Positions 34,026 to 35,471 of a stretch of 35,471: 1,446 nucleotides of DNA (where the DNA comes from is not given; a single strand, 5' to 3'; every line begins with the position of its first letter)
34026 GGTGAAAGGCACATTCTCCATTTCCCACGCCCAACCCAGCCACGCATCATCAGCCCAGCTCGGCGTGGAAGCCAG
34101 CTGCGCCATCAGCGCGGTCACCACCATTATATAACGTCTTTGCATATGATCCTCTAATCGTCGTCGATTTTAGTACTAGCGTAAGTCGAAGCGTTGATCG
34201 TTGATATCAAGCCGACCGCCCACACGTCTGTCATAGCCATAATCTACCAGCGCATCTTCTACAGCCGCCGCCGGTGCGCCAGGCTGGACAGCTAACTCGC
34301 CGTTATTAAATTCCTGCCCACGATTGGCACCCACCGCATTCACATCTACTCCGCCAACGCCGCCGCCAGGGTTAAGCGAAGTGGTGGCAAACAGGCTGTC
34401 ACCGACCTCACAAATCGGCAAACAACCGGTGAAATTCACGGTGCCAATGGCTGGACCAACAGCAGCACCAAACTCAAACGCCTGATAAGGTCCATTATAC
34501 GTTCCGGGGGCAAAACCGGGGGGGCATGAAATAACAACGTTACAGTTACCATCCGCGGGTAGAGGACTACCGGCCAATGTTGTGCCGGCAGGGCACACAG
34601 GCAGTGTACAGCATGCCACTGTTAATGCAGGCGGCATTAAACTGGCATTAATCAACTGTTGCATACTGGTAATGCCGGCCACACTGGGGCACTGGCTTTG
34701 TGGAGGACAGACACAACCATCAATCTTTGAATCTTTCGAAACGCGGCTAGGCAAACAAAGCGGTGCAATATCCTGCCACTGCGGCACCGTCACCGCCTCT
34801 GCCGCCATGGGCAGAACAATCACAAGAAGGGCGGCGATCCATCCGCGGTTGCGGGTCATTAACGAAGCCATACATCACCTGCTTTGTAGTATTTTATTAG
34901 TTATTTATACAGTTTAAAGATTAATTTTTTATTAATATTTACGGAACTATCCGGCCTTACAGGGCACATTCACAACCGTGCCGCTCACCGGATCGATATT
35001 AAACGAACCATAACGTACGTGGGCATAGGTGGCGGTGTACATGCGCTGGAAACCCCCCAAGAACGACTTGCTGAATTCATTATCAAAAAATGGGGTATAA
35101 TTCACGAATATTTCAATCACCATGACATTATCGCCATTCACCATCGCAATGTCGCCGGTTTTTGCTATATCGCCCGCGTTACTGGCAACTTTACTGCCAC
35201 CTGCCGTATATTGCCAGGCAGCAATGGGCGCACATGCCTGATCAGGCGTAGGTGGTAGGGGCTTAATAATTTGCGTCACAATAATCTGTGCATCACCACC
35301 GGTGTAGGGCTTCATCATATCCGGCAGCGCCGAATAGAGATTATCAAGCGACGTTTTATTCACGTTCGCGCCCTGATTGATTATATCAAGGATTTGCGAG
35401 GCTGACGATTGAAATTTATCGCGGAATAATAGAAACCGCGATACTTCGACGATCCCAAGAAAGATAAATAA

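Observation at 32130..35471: Non-canonical Tad-like pseudopilin module: TadE-like / Cys-rich secreted protein / Hint protein / TadG-vWA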

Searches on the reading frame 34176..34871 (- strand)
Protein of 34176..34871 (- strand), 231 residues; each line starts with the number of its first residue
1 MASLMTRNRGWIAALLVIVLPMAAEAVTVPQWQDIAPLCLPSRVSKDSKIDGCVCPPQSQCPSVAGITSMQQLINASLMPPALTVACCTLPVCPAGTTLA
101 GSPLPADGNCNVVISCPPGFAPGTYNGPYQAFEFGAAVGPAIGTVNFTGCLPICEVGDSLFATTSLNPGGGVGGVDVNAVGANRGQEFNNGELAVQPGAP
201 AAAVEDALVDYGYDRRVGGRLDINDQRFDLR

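Call 6: search_protein_families(library=pfam, proteins=[window:34176-34871:-], max_evalue=1)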
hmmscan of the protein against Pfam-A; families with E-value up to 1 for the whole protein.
window:34176-34871:- (231 aa): 0 families

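Call 44: search_protein_families(library=ncbifam, proteins=[window:34176-34871:-], max_evalue=0.1)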
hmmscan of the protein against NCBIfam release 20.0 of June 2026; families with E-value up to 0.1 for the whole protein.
window:34176-34871:- (231 aa): 0 families

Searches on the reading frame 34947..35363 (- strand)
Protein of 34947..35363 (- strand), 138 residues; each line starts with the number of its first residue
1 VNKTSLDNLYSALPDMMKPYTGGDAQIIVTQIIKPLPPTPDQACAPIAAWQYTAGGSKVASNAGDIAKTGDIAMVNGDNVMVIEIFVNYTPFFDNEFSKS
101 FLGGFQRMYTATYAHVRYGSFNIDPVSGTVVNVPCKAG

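Call 6: search_protein_families(library=pfam, proteins=[window:34947-35363:-], max_evalue=1)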
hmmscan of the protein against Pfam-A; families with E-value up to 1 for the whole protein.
window:34947-35363:- (138 aa): 1 family
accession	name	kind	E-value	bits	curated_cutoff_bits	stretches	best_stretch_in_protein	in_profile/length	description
PF18666.6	CBM64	-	0.18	12.3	25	1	69-115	21-68/74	Carbohydrate-binding module 64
